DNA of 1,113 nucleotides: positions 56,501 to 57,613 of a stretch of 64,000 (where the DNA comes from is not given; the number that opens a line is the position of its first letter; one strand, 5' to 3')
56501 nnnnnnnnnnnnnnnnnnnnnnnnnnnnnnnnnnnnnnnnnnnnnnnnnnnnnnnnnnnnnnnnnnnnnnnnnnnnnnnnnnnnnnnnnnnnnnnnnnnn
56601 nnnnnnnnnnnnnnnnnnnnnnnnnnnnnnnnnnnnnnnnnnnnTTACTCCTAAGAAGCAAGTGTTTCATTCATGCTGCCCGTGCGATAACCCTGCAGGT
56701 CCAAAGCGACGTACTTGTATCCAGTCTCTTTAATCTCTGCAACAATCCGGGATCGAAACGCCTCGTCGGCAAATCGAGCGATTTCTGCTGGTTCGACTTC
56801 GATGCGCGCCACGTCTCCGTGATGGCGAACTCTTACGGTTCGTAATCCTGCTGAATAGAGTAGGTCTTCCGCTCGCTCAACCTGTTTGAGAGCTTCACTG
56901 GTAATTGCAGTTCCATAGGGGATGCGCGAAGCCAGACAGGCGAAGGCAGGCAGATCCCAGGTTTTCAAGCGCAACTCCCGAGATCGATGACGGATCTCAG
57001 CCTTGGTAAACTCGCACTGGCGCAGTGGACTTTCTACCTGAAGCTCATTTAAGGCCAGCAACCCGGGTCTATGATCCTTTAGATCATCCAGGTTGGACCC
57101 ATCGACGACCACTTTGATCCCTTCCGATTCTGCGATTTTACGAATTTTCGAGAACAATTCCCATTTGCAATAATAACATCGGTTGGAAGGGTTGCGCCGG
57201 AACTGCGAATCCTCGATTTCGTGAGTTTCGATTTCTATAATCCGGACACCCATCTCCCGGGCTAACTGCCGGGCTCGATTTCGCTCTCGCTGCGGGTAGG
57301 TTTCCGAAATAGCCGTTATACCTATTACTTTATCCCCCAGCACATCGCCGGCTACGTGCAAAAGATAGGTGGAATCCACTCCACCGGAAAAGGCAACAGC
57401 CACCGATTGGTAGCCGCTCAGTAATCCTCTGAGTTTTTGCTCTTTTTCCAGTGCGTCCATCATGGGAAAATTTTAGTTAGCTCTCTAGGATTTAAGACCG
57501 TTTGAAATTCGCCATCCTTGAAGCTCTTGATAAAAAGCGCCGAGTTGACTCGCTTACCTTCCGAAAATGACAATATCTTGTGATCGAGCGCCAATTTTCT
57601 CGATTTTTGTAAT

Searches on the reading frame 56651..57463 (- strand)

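Call 73: search_protein_families(library=pfam, proteins=[window:56651-57463:-], max_evalue=0.001)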
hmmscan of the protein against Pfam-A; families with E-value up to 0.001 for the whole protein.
window:56651-57463:- (270 aa): 4 families
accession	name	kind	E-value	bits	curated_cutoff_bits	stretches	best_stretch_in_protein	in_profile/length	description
PF01171.26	ATP_bind_3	-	1.3e-05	25.5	27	1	21-128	2-109/182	PP-loop family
PF02540.23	NAD_synthase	-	4.1e-05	23.3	21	1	16-85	16-86/242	NAD synthase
PF00733.27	Asn_synthase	-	0.0002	21.6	21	1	19-82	18-81/354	Asparagine synthase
PF06508.19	QueC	-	0.00034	20.6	22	0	23-83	4-63/210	Queuosine biosynthesis protein QueC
